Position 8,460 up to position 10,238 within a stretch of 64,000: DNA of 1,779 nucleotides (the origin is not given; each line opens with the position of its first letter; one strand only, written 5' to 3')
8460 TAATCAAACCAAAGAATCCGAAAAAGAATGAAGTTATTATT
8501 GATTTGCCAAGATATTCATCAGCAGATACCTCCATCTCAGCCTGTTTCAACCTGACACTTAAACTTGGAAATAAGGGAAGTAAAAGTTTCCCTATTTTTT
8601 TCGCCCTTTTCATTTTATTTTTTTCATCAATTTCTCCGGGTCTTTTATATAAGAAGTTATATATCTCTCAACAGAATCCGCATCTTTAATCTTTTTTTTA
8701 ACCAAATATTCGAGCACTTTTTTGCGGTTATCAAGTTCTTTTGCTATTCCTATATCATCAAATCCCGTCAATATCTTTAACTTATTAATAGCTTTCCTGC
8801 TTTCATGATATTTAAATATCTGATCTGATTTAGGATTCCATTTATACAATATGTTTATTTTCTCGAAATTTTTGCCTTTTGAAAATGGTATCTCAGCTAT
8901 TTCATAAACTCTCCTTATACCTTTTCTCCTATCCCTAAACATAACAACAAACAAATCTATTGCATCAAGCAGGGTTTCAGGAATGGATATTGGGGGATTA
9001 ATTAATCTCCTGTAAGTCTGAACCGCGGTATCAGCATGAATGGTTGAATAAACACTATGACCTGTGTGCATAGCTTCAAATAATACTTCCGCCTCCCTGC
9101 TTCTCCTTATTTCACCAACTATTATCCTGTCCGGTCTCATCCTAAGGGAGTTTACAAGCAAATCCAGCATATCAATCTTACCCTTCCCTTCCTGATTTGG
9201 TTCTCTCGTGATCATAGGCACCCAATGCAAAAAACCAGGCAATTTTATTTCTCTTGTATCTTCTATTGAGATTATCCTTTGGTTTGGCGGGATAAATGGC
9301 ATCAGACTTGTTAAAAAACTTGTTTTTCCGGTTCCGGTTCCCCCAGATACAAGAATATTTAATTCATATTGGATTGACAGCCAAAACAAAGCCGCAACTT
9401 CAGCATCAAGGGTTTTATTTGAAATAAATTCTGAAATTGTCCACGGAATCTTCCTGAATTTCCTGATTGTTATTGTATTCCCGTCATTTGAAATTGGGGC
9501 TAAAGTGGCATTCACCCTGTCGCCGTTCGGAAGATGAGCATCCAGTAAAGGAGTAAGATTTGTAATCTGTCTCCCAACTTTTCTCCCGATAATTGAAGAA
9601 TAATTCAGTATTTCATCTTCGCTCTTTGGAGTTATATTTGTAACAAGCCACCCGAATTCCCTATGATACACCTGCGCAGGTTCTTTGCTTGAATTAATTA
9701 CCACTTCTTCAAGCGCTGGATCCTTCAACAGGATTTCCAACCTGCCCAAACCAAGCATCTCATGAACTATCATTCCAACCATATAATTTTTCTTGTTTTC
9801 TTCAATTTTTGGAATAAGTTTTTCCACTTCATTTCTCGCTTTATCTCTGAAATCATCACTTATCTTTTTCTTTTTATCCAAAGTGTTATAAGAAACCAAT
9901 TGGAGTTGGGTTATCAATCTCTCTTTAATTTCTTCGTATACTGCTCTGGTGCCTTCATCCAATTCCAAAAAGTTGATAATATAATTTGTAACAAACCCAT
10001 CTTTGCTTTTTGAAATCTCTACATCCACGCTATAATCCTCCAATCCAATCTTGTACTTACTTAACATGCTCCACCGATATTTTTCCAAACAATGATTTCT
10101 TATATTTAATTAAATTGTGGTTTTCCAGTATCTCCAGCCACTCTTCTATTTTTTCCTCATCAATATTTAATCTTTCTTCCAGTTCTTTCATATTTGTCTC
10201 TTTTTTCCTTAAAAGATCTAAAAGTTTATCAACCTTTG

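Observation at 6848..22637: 16-kb Epd/Tad-like type IV filament locus loaded with adhesin-type proteins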

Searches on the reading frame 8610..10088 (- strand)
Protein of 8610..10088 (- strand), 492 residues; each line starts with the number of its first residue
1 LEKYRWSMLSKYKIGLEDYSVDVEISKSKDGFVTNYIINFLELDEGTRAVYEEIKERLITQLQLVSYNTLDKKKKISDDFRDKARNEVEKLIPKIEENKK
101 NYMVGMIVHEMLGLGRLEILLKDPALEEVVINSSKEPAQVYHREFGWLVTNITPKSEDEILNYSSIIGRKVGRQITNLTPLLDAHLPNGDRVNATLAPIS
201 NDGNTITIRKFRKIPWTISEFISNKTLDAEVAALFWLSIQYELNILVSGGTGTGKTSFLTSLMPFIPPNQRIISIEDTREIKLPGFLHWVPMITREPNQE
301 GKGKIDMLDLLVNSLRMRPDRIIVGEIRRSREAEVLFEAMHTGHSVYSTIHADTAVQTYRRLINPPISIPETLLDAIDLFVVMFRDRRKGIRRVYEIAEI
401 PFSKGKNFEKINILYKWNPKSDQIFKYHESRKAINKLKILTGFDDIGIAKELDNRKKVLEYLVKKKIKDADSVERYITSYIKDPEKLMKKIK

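Call 4: search_protein_families(library=pfam, proteins=[window:8610-10088:-], max_evalue=0.1)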
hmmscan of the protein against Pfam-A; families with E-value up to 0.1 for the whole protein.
window:8610-10088:- (492 aa): 8 families
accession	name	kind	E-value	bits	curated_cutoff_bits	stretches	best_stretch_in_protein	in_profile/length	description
PF00437.27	T2SSE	-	1.2e-36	126.6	24.9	1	175-364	66-257/370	Type II/IV secretion system protein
PF13401.12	AAA_22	-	0.0059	17.4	27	1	242-329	5-95/130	AAA domain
PF12775.13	AAA_7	-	0.027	14.5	25.8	1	231-270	22-61/181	P-loop containing dynein motor region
PF10412.15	TrwB_AAD_bind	-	0.033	13.5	20.5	0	243-268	16-41/387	Type IV secretion-system coupling protein DNA-binding domain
PF05272.17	VapE-like_dom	-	0.063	13.2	25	0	218-264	27-73/217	Virulence-associated protein E-like domain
PF04665.18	Pox_A32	-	0.071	13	22.8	0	242-264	13-35/242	Poxvirus A32 protein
PF23989.1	PilB3_C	-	0.081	13.5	27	0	442-491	21-70/83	PilB3-like, C-terminal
PF01580.24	FtsK_SpoIIIE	-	0.097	12.5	24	0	243-263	40-60/221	FtsK/SpoIIIE family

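Call 11: search_protein_families(library=ncbifam, proteins=[window:8610-10088:-], max_evalue=0.1)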
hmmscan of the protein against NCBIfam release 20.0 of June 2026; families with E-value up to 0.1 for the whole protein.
window:8610-10088:- (492 aa): 20 families
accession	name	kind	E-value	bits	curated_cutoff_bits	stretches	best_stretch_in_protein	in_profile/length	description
NF058587.1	archaellum_moto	equivalog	1.6e-86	291.1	550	1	54-482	92-519/527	archaellum flagellar ATPase motor FlaI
TIGR03819.1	heli_sec_ATPase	hypoth_equivalog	3.2e-57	194.2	373.15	1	103-362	41-297/340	TadA family conjugal transfer-associated ATPase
NF053672.1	bindosome_BasE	exception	5.1e-44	150.9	1000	1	16-481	46-508/512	bindosome assembly system ATPase subunit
TIGR02788.1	VirB11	equivalog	1.3e-42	146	249.95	2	230-363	132-263/308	P-type DNA transfer ATPase VirB11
NF010475.0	PRK13900.1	equivalog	3.9e-34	118.2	389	2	230-397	148-322/333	type IV secretion system ATPase VirB11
TIGR02782.1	TrbB_P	equivalog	6.4e-34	117.6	304.55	1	116-400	13-293/303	P-type conjugative transfer ATPase TrbB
NF010469.0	PRK13894.1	subfamily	3.8e-28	98.8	508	1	117-405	27-313/320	conjugal transfer ATPase TrbB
NF010425.0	PRK13851.1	equivalog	7.1e-27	94.2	461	2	234-363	154-281/344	type IV secretion system protein VirB11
NF010407.0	PRK13833.1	subfamily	2.1e-25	89.8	499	1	169-401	71-301/323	conjugal transfer protein TrbB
NF041000.1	ATPase_ComGA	equivalog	7.3e-22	77.6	300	1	245-365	131-245/267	competence type IV pilus ATPase ComGA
NF007755.0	PRK10436.1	equivalog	1.2e-16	60.5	617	1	245-389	222-357/465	type II secretion system protein GspE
TIGR01420.1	pilT_fam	subfamily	2.8e-16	59.7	319.1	1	244-364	124-241/343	PilT/PilU family type 4a pilus ATPase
TIGR02538.1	type_IV_pilB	equivalog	5e-16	58.4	675.65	1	245-365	319-432/564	type IV-A pilus assembly ATPase PilB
TIGR02533.1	type_II_gspE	equivalog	1.3e-13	50.5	630.25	1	245-364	246-358/486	type II secretion system ATPase GspE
NF053534.1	T4PilAsmATPsTfpB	equivalog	5.4e-11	41.6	850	1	245-378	339-463/584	type IV pilus assembly ATPase TfpB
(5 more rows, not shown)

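Call 13: find_related_loci(query=window:8610-10067:-, collection=genome_contigs, flank=10000)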
Query window:8610-10067:- (485 aa) in genome_contigs; peptide patterns used: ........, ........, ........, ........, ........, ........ (x = any residue, [..] = any of these).
600 stretches matched a pattern (row limit reached: there are more); 579 encode a relative of the query (tblastn E <= 1e-3); the best 80 are kept; 80 distinct loci.
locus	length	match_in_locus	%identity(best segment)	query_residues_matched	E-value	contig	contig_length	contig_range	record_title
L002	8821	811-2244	92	1-478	0e+0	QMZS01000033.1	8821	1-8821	MAG: Candidatus Aenigmatarchaeota archaeon isolate B56_G9 B56_Guay9_scaffold_11047, whole genome shotgun sequence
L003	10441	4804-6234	67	1-478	0e+0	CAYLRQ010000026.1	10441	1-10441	MAG TPA_asm: uncultured archaeon isolate binchicken_co355_191 genome assembly, contig: NODE_4506_length_10441_cov_11.231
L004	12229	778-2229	61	1-484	0e+0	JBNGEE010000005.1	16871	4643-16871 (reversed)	MAG: Candidatus Aenigmatarchaeota archaeon isolate E05-068 bin39.fa-5, whole genome shotgun sequence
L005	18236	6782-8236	58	1-484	0e+0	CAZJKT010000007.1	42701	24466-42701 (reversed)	MAG TPA_asm: uncultured archaeon isolate SRP241326_co4_81 genome assembly, contig: NODE_1389_length_42701_cov_803.556418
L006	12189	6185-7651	56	1-485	0e+0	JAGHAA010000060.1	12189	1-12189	MAG: Candidatus Aenigmatarchaeota archaeon isolate AUK218 PB_MBMC_172_c_000000000081, whole genome shotgun sequence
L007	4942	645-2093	54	1-482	5e-180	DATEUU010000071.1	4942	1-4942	MAG TPA_asm: archaeon isolate SMAG_U8349 k141_2709486, whole genome shotgun sequence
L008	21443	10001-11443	55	1-482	2e-175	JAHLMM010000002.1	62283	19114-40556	MAG: Candidatus Aenigmatarchaeota archaeon isolate DRTY-6_1_bin_65 NODE_2_length_62283_cov_1.74065, whole genome shotgun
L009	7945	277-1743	53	1-485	5e-175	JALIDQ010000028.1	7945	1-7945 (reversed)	MAG: Candidatus Nanohalarchaeota archaeon QJJ-9 isolate QJJ-9_bin.46 NODE_28_length_7945_cov_1.574955, whole genome shot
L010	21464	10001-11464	51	2-485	5e-172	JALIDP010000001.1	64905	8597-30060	MAG: Candidatus Nanohalarchaeota archaeon QJJ-7 isolate QJJ-7_bin.66 NODE_1_length_64905_cov_5.519065, whole genome shot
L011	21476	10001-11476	53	1-485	1e-171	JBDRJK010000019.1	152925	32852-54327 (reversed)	MAG: Candidatus Aenigmatarchaeota archaeon isolate MEGAHIT-group-1.649 k141_9706276, whole genome shotgun sequence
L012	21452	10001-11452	52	1-481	3e-171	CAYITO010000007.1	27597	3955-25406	MAG TPA_asm: uncultured archaeon isolate ERP119705_co6_956 genome assembly, contig: NODE_1667_length_27597_cov_6.839590,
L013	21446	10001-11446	53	5-485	1e-170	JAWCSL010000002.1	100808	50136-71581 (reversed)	MAG: Candidatus Aenigmatarchaeota archaeon isolate JZ-2_202101_bins_119 JZ-2_202101_bins_119_scaffold_2, whole genome sh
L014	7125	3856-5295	54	1-481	6e-171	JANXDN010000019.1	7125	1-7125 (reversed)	MAG: Candidatus Aenigmatarchaeota archaeon isolate SKYB117 NODE_19_length_7125_cov_3.193246, whole genome shotgun sequen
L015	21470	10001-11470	52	1-485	4e-170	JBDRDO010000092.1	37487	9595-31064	MAG: Candidatus Iainarchaeum archaeon isolate MEGAHIT-group-1.256 k141_2505626, whole genome shotgun sequence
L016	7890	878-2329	53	2-484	2e-170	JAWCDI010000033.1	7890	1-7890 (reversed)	MAG: Candidatus Aenigmatarchaeota archaeon isolate JZ-1_201912_bins_45 JZ-1_201912_bins_45_scaffold_34, whole genome sho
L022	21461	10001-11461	54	2-485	3e-167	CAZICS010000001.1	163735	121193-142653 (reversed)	MAG TPA_asm: uncultured archaeon isolate binchicken_co6_512 genome assembly, contig: NODE_15_length_163735_cov_17.669440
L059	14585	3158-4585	52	5-480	2e-161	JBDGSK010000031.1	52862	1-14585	MAG: Candidatus Nanohaloarchaea archaeon isolate DAL-WCL_22_74C2R DAL-WCL_22_74C2R_31, whole genome shotgun sequence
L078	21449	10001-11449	52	4-485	6e-159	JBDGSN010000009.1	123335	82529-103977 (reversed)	MAG: Candidatus Nanohaloarchaea archaeon isolate DAL-WCL_22_80C3R DAL-WCL_22_80C3R_9, whole genome shotgun sequence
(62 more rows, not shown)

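Call 27: search_solved_structures(query=window:8610-10067:-, max_evalue=1e-10)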
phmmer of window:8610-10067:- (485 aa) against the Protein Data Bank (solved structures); distinct sequences matched with E-value up to 1e-10: 12.
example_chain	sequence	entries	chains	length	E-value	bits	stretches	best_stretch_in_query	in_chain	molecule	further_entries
2oap_1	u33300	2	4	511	6.3e-69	236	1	41-484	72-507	Type II secretion system protein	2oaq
4ii7_A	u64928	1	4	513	2.9e-59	204.1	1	14-470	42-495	FlaI ATPase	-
4ihq_A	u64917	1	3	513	1.6e-58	201.7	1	14-470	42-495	FlaI ATPase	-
8rkd_E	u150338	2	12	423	2.1e-49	171.7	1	52-397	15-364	Pilus assembly ATPase CpaF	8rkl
8rjf_A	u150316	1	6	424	2.1e-49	171.6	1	52-397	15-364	Pilus assembly ATPase CpaF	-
9e24_A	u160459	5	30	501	2.9e-49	171.2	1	51-397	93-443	CpaF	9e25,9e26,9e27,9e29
6bge_A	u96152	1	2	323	3.7e-25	91.7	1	172-359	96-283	VirB11-like protein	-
1g6o_A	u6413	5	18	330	3.9e-25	91.6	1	172-359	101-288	CAG-ALPHA | virB11 homolog | Cag-alfa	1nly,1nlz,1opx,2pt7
2gza_A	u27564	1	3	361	7.2e-20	74.3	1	111-355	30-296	Type IV secretion system protein VirB11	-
2eyu_A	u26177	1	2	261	9.7e-13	50.8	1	238-357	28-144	twitching motility protein PilT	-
2ewv_A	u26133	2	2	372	1.3e-12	50.3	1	238-357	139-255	twitching motility protein PilT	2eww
2gsz_A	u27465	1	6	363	1.3e-12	50.3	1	238-357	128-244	twitching motility protein PilT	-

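Call 69: search_protein_families(library=pfam, proteins=[L059:11430-11909:-, L059:11035-11430:-, L059:10548-11063:-, L010:13861-14265:+, L010:14246-14653:+, L010:14640-15167:+, L078:18321-18725:-, L078:17433-17930:-, L022:3079-3477:+, L022:3850-4317:+], max_evalue=0.1)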
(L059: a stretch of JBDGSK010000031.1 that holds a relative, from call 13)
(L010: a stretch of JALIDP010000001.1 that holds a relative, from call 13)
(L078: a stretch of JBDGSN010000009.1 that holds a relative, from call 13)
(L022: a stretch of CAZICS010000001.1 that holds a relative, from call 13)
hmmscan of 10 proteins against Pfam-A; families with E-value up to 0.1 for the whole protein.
L059:11430-11909:- (160 aa): 1 family
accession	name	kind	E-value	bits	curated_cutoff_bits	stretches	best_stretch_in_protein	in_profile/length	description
PF23928.1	DUF7266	-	0.0051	17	27.6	1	65-122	48-104/145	Family of unknown function (DUF7266)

L059:11035-11430:- (132 aa): 0 families

L059:10548-11063:- (172 aa): 0 families

L010:13861-14265:+ (135 aa): 1 family
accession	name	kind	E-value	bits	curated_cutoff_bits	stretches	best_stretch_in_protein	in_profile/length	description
PF04021.17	Class_IIIsignal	-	0.0017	18.6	23.7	1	2-21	1-20/27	Class III signal peptide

L010:14246-14653:+ (136 aa): 2 families
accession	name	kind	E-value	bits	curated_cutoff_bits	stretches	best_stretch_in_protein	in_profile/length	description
PF23928.1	DUF7266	-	1.2e-07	32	27.6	1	19-124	17-130/145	Family of unknown function (DUF7266)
PF02415.23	Chlam_PMP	-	0.019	15.7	20.6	0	121-133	6-18/19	Chlamydia polymorphic membrane protein (Chlamydia_PMP) repeat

L010:14640-15167:+ (176 aa): 1 family
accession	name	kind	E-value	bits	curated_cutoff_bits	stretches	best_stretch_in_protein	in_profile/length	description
PF14030.11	DUF4245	-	0.0057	17.1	30.1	1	11-80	6-76/165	Protein of unknown function (DUF4245)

L078:18321-18725:- (135 aa): 1 family
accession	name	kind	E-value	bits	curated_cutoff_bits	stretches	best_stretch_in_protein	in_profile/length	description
PF14466.11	PLCC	-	0.085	12.9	24.2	0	27-88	60-121/153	PLAT/LH2 and C2-like Ca2+-binding lipoprotein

L078:17433-17930:- (166 aa): 1 family
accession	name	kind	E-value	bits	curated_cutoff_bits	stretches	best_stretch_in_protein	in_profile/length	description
PF23958.1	DUF7287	-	0.022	15.7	27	1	12-165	9-157/157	Family of unknown function (DUF7287)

L022:3079-3477:+ (133 aa): 1 family
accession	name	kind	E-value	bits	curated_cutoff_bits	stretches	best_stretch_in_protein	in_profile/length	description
PF04021.17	Class_IIIsignal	-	4.1e-05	23.8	23.7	1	2-21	2-21/27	Class III signal peptide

L022:3850-4317:+ (156 aa): 1 family
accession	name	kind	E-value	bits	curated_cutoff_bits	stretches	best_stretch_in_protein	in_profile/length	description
PF05545.16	FixQ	-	0.04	14.3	29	1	16-51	14-46/49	Cbb3-type cytochrome oxidase component FixQ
